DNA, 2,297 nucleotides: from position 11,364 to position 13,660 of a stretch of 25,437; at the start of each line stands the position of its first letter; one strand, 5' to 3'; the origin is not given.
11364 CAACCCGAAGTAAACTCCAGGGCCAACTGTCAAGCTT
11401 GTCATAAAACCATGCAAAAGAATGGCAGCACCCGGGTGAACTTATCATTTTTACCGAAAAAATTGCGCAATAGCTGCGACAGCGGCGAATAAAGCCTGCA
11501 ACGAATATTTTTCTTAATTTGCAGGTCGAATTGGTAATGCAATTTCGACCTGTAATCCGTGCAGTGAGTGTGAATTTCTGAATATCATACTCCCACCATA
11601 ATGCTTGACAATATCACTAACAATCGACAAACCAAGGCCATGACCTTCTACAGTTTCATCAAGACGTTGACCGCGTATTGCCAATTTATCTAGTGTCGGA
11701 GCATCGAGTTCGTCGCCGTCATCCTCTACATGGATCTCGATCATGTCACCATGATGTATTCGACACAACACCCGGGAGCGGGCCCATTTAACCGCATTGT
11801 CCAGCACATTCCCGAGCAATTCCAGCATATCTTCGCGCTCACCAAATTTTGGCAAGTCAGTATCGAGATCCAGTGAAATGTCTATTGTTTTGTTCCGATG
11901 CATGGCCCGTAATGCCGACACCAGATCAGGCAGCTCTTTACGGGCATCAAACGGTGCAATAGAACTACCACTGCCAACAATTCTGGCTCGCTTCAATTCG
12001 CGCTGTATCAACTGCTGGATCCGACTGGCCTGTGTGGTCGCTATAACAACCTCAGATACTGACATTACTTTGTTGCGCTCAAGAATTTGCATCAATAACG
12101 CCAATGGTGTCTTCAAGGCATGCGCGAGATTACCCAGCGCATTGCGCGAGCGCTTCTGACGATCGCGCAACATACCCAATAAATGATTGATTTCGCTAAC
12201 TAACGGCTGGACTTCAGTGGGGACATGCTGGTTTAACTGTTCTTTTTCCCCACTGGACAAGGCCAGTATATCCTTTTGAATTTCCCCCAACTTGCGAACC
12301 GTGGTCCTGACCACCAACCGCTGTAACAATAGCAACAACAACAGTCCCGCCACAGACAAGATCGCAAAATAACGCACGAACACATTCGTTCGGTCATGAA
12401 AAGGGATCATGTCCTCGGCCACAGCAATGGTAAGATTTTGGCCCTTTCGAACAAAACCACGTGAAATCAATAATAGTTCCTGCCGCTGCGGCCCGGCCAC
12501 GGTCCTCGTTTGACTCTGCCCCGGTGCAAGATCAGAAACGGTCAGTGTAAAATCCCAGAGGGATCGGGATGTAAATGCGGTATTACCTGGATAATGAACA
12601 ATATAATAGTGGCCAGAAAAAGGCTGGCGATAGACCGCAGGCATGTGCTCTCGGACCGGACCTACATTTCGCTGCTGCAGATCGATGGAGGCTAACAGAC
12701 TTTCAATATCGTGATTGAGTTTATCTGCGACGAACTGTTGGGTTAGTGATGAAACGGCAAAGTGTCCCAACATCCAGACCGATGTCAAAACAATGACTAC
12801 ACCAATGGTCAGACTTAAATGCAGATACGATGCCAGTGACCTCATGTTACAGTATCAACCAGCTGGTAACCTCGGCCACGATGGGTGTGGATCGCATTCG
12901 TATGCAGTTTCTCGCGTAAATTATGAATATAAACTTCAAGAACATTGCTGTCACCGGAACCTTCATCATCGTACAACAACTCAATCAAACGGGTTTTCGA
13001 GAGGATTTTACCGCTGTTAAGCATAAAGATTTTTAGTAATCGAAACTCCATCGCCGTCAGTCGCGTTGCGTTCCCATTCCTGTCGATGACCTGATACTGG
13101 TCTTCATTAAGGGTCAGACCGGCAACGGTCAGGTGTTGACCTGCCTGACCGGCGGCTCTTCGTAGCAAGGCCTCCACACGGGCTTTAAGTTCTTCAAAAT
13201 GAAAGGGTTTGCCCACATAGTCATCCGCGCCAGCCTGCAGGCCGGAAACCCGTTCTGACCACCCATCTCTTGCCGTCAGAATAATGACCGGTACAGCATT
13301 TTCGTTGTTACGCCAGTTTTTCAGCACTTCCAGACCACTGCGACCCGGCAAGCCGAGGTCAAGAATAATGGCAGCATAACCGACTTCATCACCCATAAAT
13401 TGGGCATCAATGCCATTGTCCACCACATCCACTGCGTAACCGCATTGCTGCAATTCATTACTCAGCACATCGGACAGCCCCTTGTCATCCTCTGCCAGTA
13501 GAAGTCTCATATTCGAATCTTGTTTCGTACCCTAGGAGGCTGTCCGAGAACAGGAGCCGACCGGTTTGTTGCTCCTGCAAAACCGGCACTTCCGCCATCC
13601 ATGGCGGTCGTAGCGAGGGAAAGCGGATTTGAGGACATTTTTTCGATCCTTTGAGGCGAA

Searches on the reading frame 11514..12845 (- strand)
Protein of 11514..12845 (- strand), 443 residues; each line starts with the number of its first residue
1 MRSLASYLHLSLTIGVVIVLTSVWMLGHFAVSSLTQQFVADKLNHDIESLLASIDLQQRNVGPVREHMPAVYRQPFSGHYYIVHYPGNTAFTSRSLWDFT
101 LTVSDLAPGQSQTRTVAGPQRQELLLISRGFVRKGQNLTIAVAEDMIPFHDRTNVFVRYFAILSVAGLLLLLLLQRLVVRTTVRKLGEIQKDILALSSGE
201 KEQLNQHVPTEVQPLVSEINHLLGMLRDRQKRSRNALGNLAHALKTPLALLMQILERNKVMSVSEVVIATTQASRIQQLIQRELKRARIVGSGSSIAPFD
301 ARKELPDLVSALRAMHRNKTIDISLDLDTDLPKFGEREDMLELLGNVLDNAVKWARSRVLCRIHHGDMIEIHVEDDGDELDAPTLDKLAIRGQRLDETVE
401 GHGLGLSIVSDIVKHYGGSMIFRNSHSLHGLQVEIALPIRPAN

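Call 5: search_protein_families(library=pfam, proteins=[window:11514-12845:-], max_evalue=1)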
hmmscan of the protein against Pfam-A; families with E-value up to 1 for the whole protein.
window:11514-12845:- (443 aa): 4 families
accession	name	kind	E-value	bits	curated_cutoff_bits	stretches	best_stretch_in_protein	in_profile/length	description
PF02518.31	HATPase_c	-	3e-13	50.6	26.4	1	337-439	3-109/111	Histidine kinase-, DNA gyrase B-, and HSP90-like ATPase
PF14501.12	HATPase_c_5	-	3.6e-06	27.3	22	1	337-435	3-101/102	GHKL domain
PF00672.30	HAMP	-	0.0093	16.7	25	1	177-228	1-53/53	HAMP domain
PF00512.31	HisKA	-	0.1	13.1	26.9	1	234-288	3-62/66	His Kinase A (phospho-acceptor) domain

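Call 6: search_protein_families(library=ncbifam, proteins=[window:11514-12845:-], max_evalue=1)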
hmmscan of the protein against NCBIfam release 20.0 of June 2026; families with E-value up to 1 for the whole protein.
window:11514-12845:- (443 aa): 54 families (the best 25 are shown)
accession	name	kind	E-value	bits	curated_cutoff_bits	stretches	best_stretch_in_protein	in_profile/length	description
NF008077.0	PRK10815.1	equivalog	8.3e-50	169.9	497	1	137-435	172-476/488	two-component system sensor histidine kinase PhoQ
NF008025.0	PRK10755.1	equivalog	2.9e-22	78.9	314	1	163-438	72-355/362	two-component system sensor histidine kinase PmrB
NF008312.0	PRK11100.1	equivalog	4.5e-22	78.5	356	1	160-439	184-474/477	two-component system sensor histidine kinase CreC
TIGR01386.1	cztS_silS_copS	subfamily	4e-21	75.5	292.55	1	83-421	86-442/457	heavy metal sensor histidine kinase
TIGR02966.1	phoR_proteo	equivalog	8.9e-19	67.7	334.2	1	234-421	115-318/333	phosphate regulon sensor histidine kinase PhoR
NF012163.2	BaeS_SmeS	equivalog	1e-18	67.5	500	1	157-438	163-457/457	sensor histidine kinase efflux regulator BaeS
NF052314.1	T9SS_HK_PorY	subfamily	1.8e-17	63.5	350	1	127-434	103-417/418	PorY family sensor histidine kinase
NF007664.1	PRK10337.1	equivalog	1.6e-16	60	475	1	165-434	161-439/442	quorum sensing histidine kinase QseC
NF007898.0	PRK10604.1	equivalog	6.7e-16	58.5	478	1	236-440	215-424/433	two-component system sensor histidine kinase RstB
NF007007.0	PRK09470.1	equivalog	7.4e-16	58.1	486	1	162-440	177-460/463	envelope stress sensor histidine kinase CpxA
NF008468.0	PRK11360.1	equivalog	2.6e-15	55.8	646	2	240-441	403-610/616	two-component system sensor histidine kinase AtoS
NF046044.1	PnpS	equivalog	3.5e-15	55.9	400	1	231-438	168-390/390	two-component system histidine kinase PnpS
NF033091.0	HK_VanS_ACDEFG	equivalog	5.3e-15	55.3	400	1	167-435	3-290/293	vancomycin resistance histidine kinase VanS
NF006800.0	PRK09303.1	equivalog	5.4e-14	51.9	342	1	229-440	147-378/383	histidine kinase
NF007837.0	PRK10549.1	equivalog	5.5e-13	48.4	603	1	171-440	177-459/466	envelope stress sensor histidine kinase BaeS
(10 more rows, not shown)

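Call 78: find_homologous_proteins(query=window:11514-12842:-, max_evalue=1e-30)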
Query window:11514-12842:- (442 aa): 6304 proteins with E <= 1e-30 among 8000 candidates; the best 120 are listed.
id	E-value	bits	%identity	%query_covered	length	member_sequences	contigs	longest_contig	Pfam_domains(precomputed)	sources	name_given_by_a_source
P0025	2.5e-284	961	100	100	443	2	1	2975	PF26769.1,PF02518.32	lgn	-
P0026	5.1e-206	703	74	99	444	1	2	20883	PF26769.1,PF02518.32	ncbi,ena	-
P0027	5.3e-206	703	74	99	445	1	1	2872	PF26769.1,PF02518.32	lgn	-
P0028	1.2e-197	675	71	100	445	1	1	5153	PF26769.1,PF02518.32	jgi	-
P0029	6.6e-192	656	69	100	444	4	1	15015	PF26769.1,PF02518.32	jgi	-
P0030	5.7e-126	439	49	99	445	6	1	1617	PF26769.1,PF02518.32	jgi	-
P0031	4.4e-124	433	48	99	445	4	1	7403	PF26769.1,PF02518.32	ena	-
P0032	5.4e-124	433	47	99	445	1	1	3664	PF26769.1,PF02518.32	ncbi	-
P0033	9.0e-124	432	49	99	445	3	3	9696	PF26769.1,PF02518.32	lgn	-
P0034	2.1e-123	431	51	99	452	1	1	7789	PF26769.1,PF02518.32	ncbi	-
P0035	2.3e-123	431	47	99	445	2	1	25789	PF26769.1,PF02518.32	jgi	-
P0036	3.2e-123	430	49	94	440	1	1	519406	PF26769.1,PF02518.32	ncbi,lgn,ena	-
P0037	4.7e-123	430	48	99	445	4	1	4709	PF26769.1,PF02518.32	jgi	-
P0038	9.7e-123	429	48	95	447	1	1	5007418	PF26769.1,PF02518.32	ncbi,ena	-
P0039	5.3e-122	426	49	94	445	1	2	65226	PF26769.1,PF02518.32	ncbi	-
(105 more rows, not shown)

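Call 79: find_encoding_contigs(protein=P0026, flank=10000, max_places=2)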
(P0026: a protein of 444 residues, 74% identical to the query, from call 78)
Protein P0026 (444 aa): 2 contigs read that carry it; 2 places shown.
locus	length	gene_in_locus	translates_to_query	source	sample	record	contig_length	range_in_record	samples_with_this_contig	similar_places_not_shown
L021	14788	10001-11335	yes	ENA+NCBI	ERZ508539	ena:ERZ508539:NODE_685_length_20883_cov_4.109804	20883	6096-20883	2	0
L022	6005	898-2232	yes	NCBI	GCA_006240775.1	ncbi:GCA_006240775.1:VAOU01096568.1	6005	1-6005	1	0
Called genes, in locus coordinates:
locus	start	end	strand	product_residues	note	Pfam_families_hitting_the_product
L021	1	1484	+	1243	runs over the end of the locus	PF25800:FimV_N, PF14559:TPR_19 (faint)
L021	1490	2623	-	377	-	PF01546:Peptidase_M20, PF07687:M20_dimer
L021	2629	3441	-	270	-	PF14805:THDPS_N_2, PF00132:Hexapep, PF14602:Hexapep_2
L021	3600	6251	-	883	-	PF08335:GlnD_UR_UTase, PF01842:ACT (faint), PF27444:GlnD_3rd, PF01966:HD, PF27446:GlnD_5th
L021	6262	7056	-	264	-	PF00557:Peptidase_M24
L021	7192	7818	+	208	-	PF01323:DSBA, PF13743:Thioredoxin_5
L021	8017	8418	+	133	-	PF09086:DUF1924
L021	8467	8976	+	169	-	PF09626:DHC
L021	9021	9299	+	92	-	PF03413:PepSY (weak)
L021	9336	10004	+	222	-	PF00072:Response_reg, PF00486:Trans_reg_C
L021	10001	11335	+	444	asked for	PF26769:HAMP_PhoQ, PF02518:HATPase_c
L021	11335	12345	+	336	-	PF00892:EamA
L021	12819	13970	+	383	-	PF01266:DAO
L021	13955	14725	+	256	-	PF00248:Aldo_ket_red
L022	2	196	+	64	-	?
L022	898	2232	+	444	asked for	PF26769:HAMP_PhoQ, PF02518:HATPase_c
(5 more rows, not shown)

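Call 80: find_encoding_contigs(protein=P0029, flank=10000, max_places=2)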
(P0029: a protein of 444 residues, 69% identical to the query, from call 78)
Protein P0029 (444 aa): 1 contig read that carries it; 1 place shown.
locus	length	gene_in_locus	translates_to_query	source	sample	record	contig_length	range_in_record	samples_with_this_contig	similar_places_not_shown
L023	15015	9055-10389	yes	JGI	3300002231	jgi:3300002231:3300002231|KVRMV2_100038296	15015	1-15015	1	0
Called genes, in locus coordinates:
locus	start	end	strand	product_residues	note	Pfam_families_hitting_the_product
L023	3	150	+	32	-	?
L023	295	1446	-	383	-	-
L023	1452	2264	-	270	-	PF14805:THDPS_N_2, PF00132:Hexapep, PF14602:Hexapep_2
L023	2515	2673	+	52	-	-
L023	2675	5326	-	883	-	-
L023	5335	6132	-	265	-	PF00557:Peptidase_M24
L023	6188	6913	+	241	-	-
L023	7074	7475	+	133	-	PF09086:DUF1924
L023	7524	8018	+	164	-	PF09626:DHC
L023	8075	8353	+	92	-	PF03413:PepSY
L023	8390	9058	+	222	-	PF00072:Response_reg, PF00486:Trans_reg_C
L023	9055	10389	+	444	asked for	PF26769:HAMP_PhoQ, PF02518:HATPase_c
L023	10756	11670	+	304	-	PF00892:EamA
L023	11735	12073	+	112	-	PF08100:Dimerisation (weak), PF12840:HTH_20, PF01022:HTH_5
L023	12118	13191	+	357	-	PF01758:SBF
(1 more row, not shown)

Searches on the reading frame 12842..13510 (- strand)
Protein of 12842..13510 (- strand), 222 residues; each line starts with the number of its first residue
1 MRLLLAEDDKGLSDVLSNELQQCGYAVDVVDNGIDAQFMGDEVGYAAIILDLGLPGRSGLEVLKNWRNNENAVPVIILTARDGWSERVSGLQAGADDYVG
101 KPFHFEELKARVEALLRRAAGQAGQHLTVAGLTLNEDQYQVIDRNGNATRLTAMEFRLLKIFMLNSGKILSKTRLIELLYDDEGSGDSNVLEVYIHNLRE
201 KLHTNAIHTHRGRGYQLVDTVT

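Call 14: search_protein_families(library=pfam, proteins=[window:12842-13510:-], max_evalue=0.001)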
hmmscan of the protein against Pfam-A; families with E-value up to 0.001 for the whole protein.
window:12842-13510:- (222 aa): 2 families
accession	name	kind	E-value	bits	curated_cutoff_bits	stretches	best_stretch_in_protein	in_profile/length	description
PF00072.30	Response_reg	-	9.7e-22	77.7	30.2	1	4-113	2-111/111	Response regulator receiver domain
PF00486.34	Trans_reg_C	-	4e-21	75.3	26.2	1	147-217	2-77/77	Transcriptional regulatory protein, C terminal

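Call 49: search_solved_structures(query=window:12842-13507:-, max_evalue=1e-20, show_alignments=1)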
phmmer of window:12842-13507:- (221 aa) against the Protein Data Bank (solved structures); distinct sequences matched with E-value up to 1e-20: 36.
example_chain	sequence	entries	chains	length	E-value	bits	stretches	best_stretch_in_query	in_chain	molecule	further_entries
8jo2_H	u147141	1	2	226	6.6e-40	140.6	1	2-218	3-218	DNA-binding transcriptional regulator BasR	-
4s04_A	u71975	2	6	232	7.3e-40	140.4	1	2-218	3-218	DNA-binding transcriptional regulator BasR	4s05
8gc6_A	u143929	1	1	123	1.3e-36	129.8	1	1-121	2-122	Response regulator protein CarR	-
9ji3_J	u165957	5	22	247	1.9e-36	129.2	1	1-216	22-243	DNA-binding response regulator | Possible two component system response transcriptional positive regulator PhoP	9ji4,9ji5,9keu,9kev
3r0j_A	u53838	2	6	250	2e-36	129.2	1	1-216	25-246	POSSIBLE TWO COMPONENT SYSTEM RESPONSE TRANSCRIPTIONAL POSITIVE REGULATOR PHOP | Response regulator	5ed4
2oqr_A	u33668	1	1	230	1.9e-35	126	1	2-216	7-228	Sensory transduction protein regX3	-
9ket_J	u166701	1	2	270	1.7e-32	116.3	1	45-216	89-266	Possible two component system response transcriptional positive regulator PhoP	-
1kgs_A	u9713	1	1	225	5.7e-32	114.6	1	1-216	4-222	DNA BINDING RESPONSE REGULATOR D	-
3q9s_A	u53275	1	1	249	4.1e-31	111.8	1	1-202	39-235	DNA-binding response regulator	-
1ys6_A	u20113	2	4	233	5.9e-31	111.3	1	1-216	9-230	Transcriptional regulatory protein prrA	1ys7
5uic_A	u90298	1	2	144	1.5e-28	103.4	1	1-123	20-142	Two-component response regulator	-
4kny_A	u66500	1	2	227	8.5e-28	101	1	45-205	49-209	KDP operon transcriptional regulatory protein KdpE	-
4kfc_A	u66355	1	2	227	9.6e-28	100.8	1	45-205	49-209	KDP operon transcriptional regulatory protein KdpE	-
6lgq_D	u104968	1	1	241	1e-27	100.7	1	45-205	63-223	DNA-binding response regulator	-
2gwr_A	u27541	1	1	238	1.5e-27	100.1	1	1-214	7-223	DNA-binding response regulator mtrA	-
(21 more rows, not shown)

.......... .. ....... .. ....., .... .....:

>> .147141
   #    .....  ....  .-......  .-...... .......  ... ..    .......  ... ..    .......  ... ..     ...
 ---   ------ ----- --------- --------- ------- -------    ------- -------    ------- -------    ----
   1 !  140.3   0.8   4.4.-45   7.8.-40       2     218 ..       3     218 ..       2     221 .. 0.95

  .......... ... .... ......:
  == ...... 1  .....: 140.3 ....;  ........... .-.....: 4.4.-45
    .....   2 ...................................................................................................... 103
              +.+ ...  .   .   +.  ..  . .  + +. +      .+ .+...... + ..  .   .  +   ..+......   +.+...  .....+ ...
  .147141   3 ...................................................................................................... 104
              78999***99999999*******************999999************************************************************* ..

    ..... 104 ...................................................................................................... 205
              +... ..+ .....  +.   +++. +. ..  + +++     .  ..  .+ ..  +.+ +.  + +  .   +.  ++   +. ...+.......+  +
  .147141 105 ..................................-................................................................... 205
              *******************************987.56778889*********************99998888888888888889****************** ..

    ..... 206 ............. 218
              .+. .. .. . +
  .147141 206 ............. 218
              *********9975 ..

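Call 68: search_protein_families(library=ncbifam, proteins=[window:12842-13510:-], max_evalue=0.001)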
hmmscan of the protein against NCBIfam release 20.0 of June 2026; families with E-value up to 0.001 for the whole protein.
window:12842-13510:- (222 aa): 80 families (the best 25 are shown)
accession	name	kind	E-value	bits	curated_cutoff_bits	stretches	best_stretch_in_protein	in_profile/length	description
NF007928.2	PRK10643.1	equivalog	1.6e-57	194.6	330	1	1-217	1-216/216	two-component system response regulator PmrA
NF007663.1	PRK10336.1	equivalog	7.6e-52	176.2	345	1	1-219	1-218/219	quorum sensing response regulator transcription factor QseB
NF012023.0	PRK15479.1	equivalog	2.5e-51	174.4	337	1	1-217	1-217/224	transcriptional regulator TctD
NF041734.1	resp_reg_RppA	equivalog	4.8e-51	173.3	250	1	1-217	1-227/229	two-component system response regulator RppA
TIGR01387.1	cztR_silR_copR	subfamily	3.4e-50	170.7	279.2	1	4-217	2-218/218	heavy metal response regulator transcription factor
NF008078.0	PRK10816.1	equivalog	1.1e-49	169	336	1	1-216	1-219/223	two-component system response regulator PhoP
TIGR02154.1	PhoB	equivalog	4.2e-46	157.1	296.2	1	2-217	4-225/226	phosphate regulon transcriptional regulator PhoB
NF045991.1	RespRegCtrARhodob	equivalog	3.7e-43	147.9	350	1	1-219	1-223/224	response regulator transcription factor CtrA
NF008296.0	PRK11083.1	equivalog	2.2e-42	145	273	1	2-217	5-225/228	two-component system response regulator CreB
NF041733.1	resp_reg_CseB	equivalog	5.6e-41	140.4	350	1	2-218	2-227/228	two-component system response regulator CseB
NF040689.1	MtrAB_MtrA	equivalog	6e-41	140.2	300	1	4-216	2-217/219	MtrAB system response regulator MtrA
NF008567.0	PRK11517.1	equivalog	1.1e-40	139.4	353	1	1-218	1-219/223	response regulator transcription factor HprR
NF045944.1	ResRegRpaBCyano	equivalog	8.8e-40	136.5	330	1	4-216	1-226/229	response regulator transcription factor RpaB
NF007346.1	PRK09836.1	equivalog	6.8e-38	130.7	420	1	1-217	1-221/227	copper/silver response regulator transcription factor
NF053854.1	RespRegPhoBBctds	equivalog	1.2e-37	129.4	270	1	3-217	1-224/225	two-component system response regulator PhoB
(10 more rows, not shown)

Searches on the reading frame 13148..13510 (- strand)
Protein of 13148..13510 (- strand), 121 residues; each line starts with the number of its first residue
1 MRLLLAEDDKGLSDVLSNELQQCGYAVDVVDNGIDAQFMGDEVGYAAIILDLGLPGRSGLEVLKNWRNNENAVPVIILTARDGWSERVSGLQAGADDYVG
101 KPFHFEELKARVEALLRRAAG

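Call 51: search_solved_structures(query=window:13148-13510:-, max_evalue=1e-25, show_alignments=1)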
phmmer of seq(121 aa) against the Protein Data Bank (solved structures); distinct sequences matched with E-value up to 1e-25: 3.
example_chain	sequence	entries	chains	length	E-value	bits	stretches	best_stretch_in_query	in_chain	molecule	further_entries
8gc6_A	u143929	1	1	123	9.3e-38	132.5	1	1-121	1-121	Response regulator protein CarR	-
5uic_A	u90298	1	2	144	2.4e-29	105.3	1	1-118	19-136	Two-component response regulator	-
2pkx_A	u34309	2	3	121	8.3e-29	103.6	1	1-119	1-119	Transcriptional regulatory protein phoP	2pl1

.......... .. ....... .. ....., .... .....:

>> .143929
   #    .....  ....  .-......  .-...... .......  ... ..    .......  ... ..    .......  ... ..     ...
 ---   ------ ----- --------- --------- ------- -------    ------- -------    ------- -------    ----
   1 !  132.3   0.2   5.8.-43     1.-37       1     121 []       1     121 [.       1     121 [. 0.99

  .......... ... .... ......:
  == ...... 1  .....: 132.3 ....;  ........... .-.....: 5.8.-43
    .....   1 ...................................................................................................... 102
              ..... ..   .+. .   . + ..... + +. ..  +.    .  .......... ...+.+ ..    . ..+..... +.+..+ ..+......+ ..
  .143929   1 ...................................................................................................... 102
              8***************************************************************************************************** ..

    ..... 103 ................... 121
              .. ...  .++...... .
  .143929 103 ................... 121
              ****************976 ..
